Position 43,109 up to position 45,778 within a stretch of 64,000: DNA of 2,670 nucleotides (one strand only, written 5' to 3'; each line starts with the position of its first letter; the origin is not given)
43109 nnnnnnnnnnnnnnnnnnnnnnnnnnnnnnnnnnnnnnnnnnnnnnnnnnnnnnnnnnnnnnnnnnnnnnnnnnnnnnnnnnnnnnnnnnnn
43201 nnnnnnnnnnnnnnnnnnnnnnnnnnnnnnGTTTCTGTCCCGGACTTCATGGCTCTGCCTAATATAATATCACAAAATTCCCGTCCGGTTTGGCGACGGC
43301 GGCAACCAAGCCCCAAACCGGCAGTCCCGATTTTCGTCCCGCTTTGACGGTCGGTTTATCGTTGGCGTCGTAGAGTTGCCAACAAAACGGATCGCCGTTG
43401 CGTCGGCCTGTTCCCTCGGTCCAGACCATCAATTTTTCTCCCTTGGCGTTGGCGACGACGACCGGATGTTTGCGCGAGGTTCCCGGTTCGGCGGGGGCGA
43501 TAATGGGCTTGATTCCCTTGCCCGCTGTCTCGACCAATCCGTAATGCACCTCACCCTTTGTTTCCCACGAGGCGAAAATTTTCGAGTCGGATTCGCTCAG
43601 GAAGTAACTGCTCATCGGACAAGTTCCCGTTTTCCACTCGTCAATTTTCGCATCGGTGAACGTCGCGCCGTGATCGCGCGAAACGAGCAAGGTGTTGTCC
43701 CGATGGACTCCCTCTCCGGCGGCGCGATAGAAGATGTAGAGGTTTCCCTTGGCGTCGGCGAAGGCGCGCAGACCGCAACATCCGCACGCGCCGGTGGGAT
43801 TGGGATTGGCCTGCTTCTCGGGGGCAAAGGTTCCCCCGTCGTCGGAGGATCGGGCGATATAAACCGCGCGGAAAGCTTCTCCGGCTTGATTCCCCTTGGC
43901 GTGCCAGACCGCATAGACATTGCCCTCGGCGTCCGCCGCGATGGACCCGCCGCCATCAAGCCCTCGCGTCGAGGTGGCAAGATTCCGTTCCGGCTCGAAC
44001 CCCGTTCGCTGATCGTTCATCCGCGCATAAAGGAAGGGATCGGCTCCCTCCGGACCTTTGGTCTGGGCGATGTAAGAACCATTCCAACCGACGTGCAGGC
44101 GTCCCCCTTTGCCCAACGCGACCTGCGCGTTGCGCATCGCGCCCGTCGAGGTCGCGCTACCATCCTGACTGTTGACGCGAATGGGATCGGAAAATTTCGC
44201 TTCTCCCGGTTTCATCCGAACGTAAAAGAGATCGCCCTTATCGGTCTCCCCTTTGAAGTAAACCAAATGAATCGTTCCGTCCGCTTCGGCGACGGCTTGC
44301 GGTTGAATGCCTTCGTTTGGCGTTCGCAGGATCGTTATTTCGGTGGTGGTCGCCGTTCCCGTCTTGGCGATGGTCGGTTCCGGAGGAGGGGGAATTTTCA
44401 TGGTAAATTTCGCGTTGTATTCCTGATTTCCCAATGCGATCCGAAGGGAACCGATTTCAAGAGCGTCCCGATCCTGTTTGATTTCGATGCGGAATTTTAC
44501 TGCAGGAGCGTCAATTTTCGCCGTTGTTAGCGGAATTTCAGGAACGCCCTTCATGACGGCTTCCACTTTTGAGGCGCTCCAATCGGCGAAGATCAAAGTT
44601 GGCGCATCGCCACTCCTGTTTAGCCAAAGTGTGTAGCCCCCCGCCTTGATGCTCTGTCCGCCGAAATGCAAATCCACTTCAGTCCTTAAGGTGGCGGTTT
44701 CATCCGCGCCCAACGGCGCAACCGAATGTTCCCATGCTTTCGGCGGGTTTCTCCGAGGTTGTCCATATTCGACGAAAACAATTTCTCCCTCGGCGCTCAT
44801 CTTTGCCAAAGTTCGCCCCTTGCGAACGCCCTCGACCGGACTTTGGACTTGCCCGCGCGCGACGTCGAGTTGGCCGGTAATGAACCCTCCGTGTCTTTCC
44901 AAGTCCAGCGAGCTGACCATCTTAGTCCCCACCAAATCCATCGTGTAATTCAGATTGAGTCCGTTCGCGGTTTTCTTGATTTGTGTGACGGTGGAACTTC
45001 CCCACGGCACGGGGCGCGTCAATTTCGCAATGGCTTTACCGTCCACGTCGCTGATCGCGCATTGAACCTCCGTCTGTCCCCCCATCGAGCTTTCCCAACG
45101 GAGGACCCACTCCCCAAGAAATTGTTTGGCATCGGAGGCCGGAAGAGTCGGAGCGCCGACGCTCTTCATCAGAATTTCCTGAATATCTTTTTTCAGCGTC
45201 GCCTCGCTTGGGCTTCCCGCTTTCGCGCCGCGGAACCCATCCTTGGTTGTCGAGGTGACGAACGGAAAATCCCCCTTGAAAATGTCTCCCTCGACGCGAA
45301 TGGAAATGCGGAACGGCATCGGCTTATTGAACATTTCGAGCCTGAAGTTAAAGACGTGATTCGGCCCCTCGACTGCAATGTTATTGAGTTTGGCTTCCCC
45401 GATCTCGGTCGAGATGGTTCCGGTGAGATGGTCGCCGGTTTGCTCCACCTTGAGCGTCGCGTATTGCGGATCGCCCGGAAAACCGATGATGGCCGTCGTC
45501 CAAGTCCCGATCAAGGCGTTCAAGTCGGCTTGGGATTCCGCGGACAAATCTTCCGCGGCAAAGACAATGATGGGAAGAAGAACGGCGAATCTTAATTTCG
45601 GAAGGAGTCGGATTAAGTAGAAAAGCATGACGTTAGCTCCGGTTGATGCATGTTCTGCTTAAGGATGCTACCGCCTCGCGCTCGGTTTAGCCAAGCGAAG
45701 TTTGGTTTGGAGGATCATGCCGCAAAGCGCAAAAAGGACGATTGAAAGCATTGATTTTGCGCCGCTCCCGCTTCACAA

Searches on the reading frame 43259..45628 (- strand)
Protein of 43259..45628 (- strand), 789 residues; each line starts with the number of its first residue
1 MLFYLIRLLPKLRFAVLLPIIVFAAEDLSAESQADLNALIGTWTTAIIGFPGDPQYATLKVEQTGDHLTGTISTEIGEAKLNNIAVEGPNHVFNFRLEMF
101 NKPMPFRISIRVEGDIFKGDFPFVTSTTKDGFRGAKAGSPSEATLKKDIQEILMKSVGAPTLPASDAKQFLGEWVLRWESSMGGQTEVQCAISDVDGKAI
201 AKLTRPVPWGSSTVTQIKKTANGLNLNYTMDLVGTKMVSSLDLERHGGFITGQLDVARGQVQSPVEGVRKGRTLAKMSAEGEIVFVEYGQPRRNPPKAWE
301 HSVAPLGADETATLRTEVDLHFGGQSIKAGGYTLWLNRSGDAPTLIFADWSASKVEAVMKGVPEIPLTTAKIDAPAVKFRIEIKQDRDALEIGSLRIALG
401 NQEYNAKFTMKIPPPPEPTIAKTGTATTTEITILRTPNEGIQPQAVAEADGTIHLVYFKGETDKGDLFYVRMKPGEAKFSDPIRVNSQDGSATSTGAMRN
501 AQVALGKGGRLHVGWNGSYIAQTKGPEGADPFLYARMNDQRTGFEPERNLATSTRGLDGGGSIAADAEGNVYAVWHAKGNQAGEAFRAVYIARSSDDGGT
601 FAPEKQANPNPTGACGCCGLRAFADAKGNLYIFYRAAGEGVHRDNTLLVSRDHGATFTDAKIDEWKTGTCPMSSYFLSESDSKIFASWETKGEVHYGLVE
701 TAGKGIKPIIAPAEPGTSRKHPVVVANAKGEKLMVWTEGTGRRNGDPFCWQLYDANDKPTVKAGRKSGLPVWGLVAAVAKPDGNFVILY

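Call 76: search_protein_families(library=pfam, proteins=[window:43259-45628:-], max_evalue=0.0001)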
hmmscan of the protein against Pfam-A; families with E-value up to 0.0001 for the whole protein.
window:43259-45628:- (789 aa): 2 families
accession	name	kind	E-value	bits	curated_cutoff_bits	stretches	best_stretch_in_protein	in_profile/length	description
PF11138.13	DUF2911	-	8.6e-07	29.3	27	1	280-387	11-126/145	Protein of unknown function (DUF2911)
PF15892.11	BNR_4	-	5e-05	23.2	27.3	0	443-543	97-193/272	BNR repeat-containing family member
